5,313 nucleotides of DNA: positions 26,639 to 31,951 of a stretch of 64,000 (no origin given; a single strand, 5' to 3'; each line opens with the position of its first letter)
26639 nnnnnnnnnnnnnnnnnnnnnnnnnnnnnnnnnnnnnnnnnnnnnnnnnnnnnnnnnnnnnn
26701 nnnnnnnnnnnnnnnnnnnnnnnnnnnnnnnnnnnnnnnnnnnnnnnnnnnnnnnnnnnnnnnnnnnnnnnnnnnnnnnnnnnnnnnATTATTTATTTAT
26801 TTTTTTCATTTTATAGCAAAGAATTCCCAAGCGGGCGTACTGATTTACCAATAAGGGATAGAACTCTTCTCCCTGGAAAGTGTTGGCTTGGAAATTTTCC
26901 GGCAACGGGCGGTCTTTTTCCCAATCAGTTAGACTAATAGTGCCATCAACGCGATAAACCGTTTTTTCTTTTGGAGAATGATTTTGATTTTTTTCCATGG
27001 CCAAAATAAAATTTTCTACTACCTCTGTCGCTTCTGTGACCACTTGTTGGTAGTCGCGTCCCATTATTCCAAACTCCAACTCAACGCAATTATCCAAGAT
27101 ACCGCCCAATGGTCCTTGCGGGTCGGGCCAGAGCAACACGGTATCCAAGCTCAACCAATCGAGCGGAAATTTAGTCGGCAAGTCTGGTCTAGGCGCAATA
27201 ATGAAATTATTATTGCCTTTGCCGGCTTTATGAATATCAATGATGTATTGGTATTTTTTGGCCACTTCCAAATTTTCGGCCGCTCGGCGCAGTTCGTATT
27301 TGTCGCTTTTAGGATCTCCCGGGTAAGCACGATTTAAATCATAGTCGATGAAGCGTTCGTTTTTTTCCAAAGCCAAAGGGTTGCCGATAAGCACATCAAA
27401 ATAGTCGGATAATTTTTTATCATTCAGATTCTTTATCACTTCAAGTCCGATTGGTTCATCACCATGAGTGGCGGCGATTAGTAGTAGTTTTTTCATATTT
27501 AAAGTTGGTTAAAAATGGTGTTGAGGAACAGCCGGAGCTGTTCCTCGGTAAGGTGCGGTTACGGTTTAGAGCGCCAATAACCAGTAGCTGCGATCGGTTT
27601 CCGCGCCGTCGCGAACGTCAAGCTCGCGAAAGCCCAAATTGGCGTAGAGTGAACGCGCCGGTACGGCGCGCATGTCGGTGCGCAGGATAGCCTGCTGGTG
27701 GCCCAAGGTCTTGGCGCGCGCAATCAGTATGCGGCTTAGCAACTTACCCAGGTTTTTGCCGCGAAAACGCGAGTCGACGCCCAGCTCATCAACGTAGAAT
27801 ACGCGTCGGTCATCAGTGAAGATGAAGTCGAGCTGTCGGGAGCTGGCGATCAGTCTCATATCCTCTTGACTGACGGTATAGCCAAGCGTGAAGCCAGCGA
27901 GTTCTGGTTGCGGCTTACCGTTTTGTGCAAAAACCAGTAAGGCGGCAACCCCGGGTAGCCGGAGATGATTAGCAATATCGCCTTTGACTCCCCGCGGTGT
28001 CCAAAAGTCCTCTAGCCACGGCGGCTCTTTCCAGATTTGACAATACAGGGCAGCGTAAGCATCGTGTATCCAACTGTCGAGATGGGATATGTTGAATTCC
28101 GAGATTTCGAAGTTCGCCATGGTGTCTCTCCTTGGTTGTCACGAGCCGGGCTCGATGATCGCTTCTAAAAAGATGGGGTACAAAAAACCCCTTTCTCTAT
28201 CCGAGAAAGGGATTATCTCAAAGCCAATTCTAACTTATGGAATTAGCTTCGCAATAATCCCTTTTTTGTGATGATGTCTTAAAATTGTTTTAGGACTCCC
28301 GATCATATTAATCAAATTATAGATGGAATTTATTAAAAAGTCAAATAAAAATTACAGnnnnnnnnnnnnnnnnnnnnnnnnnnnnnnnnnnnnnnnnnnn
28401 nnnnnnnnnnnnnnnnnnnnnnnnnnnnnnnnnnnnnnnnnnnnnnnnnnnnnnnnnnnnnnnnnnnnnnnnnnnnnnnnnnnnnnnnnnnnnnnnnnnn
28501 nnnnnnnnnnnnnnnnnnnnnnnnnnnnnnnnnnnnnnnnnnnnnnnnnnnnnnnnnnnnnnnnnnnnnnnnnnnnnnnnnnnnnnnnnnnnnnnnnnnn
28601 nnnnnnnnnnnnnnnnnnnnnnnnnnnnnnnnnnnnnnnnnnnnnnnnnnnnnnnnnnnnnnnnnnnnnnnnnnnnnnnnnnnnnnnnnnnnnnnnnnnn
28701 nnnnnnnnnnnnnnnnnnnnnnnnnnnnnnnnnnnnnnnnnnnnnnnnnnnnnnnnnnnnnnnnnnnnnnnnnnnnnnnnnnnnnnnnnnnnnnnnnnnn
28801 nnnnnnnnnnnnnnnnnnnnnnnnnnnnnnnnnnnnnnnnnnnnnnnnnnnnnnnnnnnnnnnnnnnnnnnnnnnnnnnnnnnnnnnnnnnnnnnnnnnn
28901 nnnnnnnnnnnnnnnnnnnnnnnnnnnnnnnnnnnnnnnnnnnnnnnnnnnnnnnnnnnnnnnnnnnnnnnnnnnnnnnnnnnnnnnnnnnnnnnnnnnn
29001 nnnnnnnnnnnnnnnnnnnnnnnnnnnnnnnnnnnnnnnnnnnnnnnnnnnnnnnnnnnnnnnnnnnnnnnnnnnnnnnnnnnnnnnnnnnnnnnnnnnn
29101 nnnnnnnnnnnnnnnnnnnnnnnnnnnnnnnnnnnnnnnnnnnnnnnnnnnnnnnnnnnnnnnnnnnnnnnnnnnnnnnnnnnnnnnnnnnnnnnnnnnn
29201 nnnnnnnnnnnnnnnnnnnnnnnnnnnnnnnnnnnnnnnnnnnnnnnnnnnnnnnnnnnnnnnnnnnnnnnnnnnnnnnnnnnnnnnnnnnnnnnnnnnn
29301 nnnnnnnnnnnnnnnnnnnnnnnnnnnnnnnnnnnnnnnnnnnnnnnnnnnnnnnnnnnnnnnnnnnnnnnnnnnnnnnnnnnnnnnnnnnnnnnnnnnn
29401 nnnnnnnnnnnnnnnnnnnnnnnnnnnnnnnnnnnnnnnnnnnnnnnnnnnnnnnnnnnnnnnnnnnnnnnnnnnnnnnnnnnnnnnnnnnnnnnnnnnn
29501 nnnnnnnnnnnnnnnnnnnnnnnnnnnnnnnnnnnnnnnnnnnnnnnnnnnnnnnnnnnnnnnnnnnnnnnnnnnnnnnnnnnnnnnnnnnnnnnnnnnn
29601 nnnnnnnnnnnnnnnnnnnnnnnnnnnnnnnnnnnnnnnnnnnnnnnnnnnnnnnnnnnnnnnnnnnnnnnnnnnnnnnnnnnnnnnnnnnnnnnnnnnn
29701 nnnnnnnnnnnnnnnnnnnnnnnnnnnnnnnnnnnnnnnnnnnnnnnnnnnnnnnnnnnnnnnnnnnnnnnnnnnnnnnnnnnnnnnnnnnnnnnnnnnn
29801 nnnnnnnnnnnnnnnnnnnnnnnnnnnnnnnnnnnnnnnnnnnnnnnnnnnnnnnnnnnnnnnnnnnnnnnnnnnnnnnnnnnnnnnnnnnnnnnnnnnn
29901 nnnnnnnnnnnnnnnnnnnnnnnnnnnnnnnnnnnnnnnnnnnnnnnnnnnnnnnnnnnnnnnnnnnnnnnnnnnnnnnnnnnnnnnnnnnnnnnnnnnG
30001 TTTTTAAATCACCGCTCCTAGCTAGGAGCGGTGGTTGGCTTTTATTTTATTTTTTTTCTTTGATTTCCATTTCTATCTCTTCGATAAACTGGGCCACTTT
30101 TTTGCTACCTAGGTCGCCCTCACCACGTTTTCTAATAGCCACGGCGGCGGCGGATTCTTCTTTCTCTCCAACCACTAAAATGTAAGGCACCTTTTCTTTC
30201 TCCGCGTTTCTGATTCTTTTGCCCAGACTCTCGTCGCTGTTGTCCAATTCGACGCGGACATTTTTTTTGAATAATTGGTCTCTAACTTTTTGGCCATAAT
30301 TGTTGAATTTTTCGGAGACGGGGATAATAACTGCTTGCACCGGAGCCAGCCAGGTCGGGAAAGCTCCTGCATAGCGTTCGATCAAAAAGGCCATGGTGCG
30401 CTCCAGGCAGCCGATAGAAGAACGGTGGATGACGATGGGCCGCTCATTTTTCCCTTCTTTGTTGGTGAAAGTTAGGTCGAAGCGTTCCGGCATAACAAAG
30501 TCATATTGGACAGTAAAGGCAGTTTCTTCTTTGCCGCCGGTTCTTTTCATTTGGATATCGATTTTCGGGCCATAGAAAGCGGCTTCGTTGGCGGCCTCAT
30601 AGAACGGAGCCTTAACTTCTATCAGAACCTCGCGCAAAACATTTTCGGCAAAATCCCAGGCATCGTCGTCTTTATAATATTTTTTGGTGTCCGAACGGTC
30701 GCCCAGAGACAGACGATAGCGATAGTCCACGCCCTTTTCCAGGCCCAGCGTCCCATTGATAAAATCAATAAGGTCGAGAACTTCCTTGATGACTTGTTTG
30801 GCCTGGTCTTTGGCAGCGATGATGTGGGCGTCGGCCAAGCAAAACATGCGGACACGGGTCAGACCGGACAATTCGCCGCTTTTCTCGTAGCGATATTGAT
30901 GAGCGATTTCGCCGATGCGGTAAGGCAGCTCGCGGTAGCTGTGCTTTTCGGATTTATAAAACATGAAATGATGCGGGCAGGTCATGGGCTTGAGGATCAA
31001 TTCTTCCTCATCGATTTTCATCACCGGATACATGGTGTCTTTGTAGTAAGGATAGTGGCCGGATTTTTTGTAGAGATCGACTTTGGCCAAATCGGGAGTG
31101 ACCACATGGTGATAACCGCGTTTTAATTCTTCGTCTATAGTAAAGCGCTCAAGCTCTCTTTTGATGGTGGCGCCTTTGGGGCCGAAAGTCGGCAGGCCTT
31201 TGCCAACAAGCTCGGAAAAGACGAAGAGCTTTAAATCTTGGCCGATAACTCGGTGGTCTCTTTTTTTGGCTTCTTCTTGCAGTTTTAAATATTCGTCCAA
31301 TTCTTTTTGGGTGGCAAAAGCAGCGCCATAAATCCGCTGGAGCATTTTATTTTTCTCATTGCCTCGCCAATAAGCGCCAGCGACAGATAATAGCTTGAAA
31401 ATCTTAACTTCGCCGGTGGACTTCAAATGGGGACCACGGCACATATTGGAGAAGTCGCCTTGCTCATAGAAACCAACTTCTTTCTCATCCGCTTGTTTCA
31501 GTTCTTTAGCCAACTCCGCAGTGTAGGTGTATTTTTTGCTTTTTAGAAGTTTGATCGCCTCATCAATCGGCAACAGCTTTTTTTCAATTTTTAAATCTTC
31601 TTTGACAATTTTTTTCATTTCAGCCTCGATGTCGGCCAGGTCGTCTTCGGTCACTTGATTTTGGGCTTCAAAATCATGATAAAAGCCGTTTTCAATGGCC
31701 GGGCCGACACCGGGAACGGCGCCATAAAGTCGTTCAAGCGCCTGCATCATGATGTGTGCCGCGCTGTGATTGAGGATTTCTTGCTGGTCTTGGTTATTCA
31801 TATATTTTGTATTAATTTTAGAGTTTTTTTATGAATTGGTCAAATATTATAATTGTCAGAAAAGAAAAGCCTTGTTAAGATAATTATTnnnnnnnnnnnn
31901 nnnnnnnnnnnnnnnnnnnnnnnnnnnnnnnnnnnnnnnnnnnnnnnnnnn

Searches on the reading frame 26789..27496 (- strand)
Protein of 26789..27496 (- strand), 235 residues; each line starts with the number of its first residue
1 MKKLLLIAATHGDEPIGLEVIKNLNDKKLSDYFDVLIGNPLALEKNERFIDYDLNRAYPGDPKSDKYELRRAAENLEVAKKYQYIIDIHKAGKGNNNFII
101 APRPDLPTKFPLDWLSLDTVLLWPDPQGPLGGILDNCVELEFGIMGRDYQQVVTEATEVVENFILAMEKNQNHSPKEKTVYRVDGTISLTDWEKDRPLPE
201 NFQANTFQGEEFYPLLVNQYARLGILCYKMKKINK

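Call 12: search_protein_families(library=pfam, proteins=[window:26789-27496:-], max_evalue=0.001)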
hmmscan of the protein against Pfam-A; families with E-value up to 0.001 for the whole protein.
window:26789-27496:- (235 aa): 1 family
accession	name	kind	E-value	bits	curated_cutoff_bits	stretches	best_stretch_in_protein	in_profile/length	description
PF24827.1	AstE_AspA_cat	-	9.2e-18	64.9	25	1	2-116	3-132/192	Succinylglutamate desuccinylase/Aspartoacylase catalytic domain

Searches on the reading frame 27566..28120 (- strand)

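Call 13: search_protein_families(library=pfam, proteins=[window:27566-28120:-], max_evalue=0.001)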
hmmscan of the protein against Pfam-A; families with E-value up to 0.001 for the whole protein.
window:27566-28120:- (184 aa): 3 families
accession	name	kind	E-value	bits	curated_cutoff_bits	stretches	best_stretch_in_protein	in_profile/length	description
PF00583.31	Acetyltransf_1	-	8.1e-08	33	20.7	1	64-164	38-116/116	Acetyltransferase (GNAT) family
PF13508.13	Acetyltransf_7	-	1e-05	26.2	27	1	107-166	29-84/84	Acetyltransferase (GNAT) domain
PF13673.13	Acetyltransf_10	-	0.0001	22.7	23.6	1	106-168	52-111/128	Acetyltransferase (GNAT) domain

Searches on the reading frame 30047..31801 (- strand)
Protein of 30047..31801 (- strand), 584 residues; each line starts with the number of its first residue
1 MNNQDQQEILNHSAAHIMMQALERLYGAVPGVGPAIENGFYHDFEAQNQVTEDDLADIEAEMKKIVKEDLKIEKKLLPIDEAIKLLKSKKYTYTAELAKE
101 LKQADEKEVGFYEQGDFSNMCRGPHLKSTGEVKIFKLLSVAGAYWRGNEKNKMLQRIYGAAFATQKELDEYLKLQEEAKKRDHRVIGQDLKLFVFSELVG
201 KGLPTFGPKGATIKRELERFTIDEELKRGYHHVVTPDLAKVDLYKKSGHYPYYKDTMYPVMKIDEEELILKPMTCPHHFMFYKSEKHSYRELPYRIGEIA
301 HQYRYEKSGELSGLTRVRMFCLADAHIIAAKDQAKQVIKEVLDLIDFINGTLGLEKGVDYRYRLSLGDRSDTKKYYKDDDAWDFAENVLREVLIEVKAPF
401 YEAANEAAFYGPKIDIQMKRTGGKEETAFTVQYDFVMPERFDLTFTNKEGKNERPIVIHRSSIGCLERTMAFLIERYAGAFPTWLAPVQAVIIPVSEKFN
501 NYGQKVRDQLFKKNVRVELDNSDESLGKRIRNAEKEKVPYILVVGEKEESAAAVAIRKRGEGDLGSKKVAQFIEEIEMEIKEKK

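Call 13: search_protein_families(library=pfam, proteins=[window:30047-31801:-], max_evalue=0.001)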
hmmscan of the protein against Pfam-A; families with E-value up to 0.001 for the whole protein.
window:30047-31801:- (584 aa): 3 families
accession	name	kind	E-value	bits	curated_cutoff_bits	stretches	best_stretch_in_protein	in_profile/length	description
PF00587.30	tRNA-synt_2b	-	3.1e-33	115.8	29.3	1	264-477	7-179/179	tRNA synthetase class II core domain (G, H, P, S and T)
PF03129.25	HGTP_anticodon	-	9e-22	77.5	21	1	489-577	1-92/94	Anticodon binding domain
PF07973.19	tRNA_SAD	-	2.2e-16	60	24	1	110-158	2-44/44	Threonyl and Alanyl tRNA synthetase second additional domain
